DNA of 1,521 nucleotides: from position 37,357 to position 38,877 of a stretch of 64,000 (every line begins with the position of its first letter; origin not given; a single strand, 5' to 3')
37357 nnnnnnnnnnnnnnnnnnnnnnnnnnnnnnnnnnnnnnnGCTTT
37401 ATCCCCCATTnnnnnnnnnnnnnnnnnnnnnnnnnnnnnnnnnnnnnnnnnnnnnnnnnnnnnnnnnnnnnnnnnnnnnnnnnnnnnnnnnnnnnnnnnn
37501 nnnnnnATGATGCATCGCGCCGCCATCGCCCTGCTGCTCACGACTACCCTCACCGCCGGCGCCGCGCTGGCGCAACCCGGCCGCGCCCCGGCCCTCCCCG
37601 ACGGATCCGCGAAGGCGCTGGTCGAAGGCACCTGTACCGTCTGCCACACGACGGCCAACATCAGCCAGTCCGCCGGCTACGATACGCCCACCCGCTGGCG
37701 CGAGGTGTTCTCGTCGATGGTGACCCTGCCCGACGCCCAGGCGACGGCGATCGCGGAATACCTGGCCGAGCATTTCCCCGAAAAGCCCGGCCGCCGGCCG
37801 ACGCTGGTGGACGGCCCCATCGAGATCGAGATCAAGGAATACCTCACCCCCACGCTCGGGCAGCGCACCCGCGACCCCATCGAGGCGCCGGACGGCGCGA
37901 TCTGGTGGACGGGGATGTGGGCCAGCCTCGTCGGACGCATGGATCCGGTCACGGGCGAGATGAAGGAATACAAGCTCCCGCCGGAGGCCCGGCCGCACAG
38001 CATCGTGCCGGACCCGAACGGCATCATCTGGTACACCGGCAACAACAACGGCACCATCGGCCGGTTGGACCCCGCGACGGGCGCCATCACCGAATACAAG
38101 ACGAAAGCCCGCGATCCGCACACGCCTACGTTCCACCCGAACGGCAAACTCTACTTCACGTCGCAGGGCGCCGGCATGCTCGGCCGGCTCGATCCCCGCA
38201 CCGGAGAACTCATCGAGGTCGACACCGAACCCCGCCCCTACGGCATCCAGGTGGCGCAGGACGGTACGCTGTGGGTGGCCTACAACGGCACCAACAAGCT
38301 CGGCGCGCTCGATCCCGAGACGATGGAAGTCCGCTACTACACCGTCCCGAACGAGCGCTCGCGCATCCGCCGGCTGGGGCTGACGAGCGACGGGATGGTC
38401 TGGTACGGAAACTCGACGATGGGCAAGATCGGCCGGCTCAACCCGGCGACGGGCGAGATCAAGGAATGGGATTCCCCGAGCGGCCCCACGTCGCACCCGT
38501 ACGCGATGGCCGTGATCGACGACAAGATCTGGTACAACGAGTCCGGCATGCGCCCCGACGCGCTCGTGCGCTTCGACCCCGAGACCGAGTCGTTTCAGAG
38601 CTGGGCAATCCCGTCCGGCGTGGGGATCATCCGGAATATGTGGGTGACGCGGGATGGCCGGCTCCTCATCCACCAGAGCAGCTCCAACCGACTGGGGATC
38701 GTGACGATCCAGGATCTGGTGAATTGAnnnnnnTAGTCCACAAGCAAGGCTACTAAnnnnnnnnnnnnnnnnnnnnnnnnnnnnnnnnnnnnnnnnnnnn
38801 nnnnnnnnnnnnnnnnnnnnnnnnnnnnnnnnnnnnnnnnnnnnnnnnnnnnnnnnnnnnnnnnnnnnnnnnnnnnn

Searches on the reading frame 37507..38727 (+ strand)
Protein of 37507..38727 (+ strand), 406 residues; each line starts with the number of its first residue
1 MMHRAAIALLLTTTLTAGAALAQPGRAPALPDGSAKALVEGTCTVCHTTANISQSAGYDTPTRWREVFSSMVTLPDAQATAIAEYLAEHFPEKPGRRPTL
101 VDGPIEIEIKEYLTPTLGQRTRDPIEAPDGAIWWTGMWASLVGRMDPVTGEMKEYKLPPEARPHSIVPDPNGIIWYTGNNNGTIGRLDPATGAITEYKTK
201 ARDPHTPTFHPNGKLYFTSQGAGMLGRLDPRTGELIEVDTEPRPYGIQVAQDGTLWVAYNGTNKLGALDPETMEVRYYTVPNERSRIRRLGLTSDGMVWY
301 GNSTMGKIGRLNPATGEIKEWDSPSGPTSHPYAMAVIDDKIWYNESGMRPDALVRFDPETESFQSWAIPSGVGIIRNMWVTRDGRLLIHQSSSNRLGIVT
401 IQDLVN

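Call 55: search_protein_families(library=pfam, proteins=[window:37507-38727:+], max_evalue=0.001)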
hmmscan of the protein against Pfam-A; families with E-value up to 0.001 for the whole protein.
window:37507-38727:+ (406 aa): 5 families
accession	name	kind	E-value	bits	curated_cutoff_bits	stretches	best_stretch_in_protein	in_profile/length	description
PF24684.1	Vgb_lyase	-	6.5e-39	133.9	50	2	109-230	45-167/290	Virginiamycin B lyase family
PF16819.11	DUF5074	-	2e-12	47.3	27.2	0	213-283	153-226/353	Domain of unknown function (DUF5074)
PF08450.18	SGL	-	7.6e-12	45.8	26.3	0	162-219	185-244/246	SMP-30/Gluconolactonase/LRE-like region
PF21959.2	DUF6923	-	7.6e-10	39.4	27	0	250-328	95-174/234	Repeat of unknown function (DUF6923)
PF07494.17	Reg_prop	-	0.00013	22.2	20.4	0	162-179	6-23/24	Two component regulator propeller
